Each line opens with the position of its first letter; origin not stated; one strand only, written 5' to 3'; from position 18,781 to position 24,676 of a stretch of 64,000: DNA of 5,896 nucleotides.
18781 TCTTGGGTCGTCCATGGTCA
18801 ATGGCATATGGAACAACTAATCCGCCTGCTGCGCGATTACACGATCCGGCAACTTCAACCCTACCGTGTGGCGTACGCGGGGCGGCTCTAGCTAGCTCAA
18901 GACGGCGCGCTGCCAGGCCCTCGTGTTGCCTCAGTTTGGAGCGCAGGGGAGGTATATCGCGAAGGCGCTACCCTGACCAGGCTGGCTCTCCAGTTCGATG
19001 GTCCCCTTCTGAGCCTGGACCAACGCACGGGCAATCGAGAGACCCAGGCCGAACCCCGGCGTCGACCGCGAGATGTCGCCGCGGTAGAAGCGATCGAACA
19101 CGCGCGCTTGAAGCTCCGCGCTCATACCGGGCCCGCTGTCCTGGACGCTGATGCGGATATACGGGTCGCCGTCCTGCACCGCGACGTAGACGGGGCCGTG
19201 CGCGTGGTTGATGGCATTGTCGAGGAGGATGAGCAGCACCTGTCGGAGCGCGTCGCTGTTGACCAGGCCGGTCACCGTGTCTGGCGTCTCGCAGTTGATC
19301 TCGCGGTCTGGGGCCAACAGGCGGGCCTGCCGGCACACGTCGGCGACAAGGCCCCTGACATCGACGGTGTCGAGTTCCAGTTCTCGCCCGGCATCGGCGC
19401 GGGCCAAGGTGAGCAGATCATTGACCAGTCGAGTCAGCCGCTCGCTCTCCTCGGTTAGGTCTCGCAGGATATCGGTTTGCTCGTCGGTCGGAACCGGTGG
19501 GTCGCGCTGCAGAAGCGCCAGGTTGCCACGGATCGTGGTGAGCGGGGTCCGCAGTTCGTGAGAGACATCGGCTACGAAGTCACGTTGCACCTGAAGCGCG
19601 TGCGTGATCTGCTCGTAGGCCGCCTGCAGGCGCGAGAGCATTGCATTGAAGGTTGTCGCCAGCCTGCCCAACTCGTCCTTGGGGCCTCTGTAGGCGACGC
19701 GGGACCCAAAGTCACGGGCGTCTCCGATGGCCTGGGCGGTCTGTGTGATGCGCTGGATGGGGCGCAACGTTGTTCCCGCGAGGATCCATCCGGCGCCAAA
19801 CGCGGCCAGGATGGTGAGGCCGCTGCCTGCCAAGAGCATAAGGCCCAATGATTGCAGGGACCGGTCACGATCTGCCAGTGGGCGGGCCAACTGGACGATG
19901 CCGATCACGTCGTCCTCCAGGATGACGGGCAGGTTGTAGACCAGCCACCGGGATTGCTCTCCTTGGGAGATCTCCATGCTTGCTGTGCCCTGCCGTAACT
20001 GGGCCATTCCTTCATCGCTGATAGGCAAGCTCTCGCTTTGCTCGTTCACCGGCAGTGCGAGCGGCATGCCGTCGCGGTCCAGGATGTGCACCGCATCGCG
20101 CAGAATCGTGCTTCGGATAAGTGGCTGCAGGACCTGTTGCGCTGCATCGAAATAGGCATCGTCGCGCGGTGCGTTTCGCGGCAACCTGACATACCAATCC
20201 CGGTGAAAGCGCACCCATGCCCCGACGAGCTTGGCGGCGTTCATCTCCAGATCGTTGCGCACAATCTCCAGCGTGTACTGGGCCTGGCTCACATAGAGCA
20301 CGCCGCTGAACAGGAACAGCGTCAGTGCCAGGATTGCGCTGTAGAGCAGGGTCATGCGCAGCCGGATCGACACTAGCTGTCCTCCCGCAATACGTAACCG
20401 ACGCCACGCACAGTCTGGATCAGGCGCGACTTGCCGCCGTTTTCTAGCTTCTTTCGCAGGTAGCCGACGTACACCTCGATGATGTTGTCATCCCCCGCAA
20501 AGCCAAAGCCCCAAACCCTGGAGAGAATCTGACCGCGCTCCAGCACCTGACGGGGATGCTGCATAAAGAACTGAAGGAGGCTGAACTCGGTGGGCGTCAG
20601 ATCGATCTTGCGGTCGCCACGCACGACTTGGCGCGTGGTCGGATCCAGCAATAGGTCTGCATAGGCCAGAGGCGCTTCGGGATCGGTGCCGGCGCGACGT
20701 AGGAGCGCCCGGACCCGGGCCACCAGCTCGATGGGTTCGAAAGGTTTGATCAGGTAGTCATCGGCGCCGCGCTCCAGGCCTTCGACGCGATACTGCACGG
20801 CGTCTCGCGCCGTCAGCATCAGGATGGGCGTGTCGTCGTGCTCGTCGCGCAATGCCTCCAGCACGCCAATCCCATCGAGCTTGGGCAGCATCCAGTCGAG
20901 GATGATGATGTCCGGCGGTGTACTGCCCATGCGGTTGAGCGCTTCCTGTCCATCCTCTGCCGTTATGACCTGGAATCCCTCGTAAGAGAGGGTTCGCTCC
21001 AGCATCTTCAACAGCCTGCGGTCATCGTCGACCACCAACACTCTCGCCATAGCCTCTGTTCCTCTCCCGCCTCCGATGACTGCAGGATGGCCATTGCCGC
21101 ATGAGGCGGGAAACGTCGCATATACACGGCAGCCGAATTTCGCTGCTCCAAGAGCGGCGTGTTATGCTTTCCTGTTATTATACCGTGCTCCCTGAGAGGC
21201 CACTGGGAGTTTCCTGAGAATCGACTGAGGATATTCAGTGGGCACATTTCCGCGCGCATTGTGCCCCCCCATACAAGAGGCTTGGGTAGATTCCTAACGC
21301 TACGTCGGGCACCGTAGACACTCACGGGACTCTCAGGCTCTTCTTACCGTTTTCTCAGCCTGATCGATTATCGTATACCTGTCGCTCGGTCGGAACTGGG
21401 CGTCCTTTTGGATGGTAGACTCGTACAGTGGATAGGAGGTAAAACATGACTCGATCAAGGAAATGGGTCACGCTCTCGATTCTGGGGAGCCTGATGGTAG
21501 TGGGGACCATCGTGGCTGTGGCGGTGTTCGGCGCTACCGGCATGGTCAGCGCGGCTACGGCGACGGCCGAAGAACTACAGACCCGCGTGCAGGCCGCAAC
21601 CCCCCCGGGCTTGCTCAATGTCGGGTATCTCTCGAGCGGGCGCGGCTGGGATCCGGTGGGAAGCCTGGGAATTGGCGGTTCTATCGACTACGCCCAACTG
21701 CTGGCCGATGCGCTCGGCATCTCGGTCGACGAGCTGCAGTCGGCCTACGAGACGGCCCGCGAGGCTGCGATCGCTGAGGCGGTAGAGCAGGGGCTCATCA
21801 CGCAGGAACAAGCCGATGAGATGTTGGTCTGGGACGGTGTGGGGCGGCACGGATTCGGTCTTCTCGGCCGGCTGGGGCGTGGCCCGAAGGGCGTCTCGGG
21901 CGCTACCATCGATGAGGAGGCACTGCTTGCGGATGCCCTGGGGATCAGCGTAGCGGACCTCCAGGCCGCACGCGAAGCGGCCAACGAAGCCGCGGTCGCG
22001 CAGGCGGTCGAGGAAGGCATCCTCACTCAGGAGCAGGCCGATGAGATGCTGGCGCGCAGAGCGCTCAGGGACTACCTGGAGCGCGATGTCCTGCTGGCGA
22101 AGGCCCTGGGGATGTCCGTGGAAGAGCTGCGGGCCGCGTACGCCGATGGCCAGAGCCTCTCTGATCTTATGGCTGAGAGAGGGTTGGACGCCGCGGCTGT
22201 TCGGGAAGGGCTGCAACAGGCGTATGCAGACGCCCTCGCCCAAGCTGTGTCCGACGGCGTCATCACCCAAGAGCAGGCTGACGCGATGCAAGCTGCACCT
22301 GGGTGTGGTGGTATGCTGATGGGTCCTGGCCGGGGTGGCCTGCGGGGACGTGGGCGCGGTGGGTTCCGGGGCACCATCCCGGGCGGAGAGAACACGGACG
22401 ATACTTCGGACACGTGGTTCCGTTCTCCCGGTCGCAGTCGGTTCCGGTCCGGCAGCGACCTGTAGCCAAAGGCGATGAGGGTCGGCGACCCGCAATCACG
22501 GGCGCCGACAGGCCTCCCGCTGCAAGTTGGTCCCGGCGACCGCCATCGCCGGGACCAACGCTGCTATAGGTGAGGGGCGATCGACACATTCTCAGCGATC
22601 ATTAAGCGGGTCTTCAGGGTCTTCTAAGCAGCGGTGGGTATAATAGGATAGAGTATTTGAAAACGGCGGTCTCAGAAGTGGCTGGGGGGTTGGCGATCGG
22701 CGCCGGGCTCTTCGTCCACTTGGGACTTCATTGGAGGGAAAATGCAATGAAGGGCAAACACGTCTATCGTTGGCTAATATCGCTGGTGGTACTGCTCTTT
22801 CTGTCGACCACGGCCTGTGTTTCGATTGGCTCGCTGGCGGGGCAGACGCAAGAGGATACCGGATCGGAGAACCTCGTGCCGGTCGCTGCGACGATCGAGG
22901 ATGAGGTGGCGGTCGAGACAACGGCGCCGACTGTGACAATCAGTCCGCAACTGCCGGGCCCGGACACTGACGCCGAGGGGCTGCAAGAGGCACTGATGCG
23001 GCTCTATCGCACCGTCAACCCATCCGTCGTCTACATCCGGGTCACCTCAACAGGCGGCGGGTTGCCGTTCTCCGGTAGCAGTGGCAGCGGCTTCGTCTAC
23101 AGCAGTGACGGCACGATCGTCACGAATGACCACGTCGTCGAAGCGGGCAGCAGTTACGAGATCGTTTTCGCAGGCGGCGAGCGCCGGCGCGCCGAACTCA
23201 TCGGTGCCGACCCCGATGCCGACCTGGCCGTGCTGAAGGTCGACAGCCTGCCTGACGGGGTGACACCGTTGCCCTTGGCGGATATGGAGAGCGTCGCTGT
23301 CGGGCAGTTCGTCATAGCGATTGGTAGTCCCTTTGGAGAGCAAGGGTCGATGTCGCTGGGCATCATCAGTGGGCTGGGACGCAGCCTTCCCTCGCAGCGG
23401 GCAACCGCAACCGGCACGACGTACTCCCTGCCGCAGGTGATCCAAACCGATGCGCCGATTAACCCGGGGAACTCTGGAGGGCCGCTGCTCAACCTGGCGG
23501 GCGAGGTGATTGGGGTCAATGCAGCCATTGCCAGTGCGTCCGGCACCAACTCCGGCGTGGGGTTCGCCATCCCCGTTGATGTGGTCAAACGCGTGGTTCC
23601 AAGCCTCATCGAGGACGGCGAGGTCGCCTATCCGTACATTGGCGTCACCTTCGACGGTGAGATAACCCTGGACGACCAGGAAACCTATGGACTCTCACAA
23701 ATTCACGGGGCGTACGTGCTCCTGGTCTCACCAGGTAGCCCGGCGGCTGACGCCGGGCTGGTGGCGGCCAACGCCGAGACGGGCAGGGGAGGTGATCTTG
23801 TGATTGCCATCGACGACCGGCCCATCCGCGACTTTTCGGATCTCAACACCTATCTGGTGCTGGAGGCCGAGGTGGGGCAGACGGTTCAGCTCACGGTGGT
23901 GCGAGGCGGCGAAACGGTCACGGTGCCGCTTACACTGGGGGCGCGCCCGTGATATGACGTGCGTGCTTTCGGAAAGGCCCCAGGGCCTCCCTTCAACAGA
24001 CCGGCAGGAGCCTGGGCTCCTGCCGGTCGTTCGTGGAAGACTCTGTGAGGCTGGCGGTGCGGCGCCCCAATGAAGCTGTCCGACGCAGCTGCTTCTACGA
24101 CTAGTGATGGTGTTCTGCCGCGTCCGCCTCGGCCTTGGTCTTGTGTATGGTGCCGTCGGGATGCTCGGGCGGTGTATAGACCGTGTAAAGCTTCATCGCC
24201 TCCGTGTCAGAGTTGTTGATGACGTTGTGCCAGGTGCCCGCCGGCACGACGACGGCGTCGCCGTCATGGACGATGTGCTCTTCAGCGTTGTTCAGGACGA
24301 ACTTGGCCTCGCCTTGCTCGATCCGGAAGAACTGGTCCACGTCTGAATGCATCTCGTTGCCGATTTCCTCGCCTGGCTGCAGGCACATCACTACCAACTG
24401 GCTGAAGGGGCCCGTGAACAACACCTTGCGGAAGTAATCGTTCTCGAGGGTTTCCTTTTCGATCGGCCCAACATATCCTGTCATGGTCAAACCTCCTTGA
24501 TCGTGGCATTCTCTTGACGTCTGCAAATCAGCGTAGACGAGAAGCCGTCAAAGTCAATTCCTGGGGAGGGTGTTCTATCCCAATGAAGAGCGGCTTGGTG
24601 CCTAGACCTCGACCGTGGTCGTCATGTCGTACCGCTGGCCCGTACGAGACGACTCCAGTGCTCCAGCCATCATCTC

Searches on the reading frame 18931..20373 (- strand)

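Call 19: search_protein_families(library=pfam, proteins=[window:18931-20373:-], max_evalue=0.00001)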
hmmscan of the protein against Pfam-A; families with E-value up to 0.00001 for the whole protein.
window:18931-20373:- (480 aa): 3 families
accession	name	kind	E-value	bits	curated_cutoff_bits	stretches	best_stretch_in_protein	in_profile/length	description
PF02518.31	HATPase_c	-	1.2e-26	93.7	26.4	1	373-477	3-109/111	Histidine kinase-, DNA gyrase B-, and HSP90-like ATPase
PF00512.31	HisKA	-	1.7e-22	79.7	26.9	1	263-329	2-66/66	His Kinase A (phospho-acceptor) domain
PF00672.30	HAMP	-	2.7e-13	50.5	25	1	198-251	2-53/53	HAMP domain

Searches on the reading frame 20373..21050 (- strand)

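Call 13: search_protein_families(library=pfam, proteins=[window:20373-21050:-], max_evalue=0.001)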
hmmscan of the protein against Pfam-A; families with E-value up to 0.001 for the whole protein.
window:20373-21050:- (225 aa): 2 families
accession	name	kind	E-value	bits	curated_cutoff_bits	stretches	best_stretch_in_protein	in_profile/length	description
PF00072.30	Response_reg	-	3.7e-31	108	30.2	1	4-114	1-111/111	Response regulator receiver domain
PF00486.34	Trans_reg_C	-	2.2e-28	98.6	26.2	1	147-221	2-77/77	Transcriptional regulatory protein, C terminal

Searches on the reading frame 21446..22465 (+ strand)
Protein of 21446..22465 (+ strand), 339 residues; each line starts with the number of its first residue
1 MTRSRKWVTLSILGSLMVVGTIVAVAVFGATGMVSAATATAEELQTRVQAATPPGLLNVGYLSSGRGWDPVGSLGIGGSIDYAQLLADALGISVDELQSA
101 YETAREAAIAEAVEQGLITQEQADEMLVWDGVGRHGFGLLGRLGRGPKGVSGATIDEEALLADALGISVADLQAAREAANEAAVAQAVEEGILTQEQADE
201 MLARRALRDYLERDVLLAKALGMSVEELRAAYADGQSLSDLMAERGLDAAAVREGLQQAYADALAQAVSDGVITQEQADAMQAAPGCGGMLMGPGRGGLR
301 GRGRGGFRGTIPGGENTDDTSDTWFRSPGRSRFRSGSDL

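Call 13: search_protein_families(library=pfam, proteins=[window:21446-22465:+], max_evalue=0.001)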
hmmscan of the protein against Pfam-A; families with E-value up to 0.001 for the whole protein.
window:21446-22465:+ (339 aa): 6 families
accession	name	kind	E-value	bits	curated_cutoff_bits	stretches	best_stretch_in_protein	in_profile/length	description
PF10925.13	DUF2680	-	1.9e-08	34.7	25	0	109-126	24-41/57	Protein of unknown function (DUF2680)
PF08714.17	Fae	-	5.1e-05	23.8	27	0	104-129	82-107/159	Formaldehyde-activating enzyme (Fae)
PF20787.2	SPP1_GP23-1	-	0.00023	21.4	27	0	180-202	17-39/47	SPP1 phage GP23.1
PF10415.14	FumaraseC_C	-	0.00058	20.7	32.5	0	185-203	29-48/54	Fumarase C C-terminus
PF12643.12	MazG-like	-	0.00072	20.2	27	0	81-109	43-72/85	MazG-like family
PF09693.15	Phage_XkdX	-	0.00093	19.6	23.5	0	107-122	16-31/40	Phage uncharacterised protein (Phage_XkdX)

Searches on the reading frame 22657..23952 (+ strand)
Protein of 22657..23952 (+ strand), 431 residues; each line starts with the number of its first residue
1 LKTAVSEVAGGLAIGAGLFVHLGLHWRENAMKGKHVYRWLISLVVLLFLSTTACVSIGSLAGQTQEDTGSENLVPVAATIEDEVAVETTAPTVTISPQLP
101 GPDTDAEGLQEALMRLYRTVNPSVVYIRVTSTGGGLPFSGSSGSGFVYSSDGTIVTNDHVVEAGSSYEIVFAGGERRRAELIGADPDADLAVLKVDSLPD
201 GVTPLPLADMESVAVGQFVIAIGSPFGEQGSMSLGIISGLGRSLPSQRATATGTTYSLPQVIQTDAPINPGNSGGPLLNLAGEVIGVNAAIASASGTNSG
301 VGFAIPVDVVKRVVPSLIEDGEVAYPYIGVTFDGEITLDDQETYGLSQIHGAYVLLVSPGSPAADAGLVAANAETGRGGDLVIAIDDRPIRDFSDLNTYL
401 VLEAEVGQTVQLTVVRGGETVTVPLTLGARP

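Call 13: search_protein_families(library=pfam, proteins=[window:22657-23952:+], max_evalue=0.001)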
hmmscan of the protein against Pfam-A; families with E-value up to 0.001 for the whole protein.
window:22657-23952:+ (431 aa): 5 families
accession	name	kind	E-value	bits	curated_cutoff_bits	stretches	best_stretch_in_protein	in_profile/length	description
PF13365.12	Trypsin_2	-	1.1e-35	123.9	27.6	1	143-287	1-144/144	Trypsin-like peptidase domain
PF00089.32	Trypsin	-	2.6e-17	63.8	20.6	1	142-312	26-218/220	Trypsin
PF13180.12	PDZ_2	-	1.8e-13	51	27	1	326-426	1-79/80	PDZ domain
PF17820.7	PDZ_6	-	9.4e-05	22.5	27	1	354-415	2-53/54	PDZ domain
PF00595.29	PDZ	-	0.00084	20.1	23.2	0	342-414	23-80/81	PDZ domain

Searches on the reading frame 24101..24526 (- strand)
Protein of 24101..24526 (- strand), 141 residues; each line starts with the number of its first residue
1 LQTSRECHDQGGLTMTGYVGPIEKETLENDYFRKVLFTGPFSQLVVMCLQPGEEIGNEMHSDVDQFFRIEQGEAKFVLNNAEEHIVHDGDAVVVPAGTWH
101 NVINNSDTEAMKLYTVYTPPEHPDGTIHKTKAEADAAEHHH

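Call 13: search_protein_families(library=pfam, proteins=[window:24101-24526:-], max_evalue=0.001)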
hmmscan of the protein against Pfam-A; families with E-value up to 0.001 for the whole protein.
window:24101-24526:- (141 aa): 3 families
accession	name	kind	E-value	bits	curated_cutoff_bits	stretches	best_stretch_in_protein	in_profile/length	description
PF07883.17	Cupin_2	-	9e-19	67.4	27.2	1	46-117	2-70/70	Cupin domain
PF05899.18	Cupin_3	-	3.4e-05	23.9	23.5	1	57-99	19-61/74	EutQ-like cupin domain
PF00190.28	Cupin_1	-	0.00025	21.1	22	1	59-121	50-118/151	Cupin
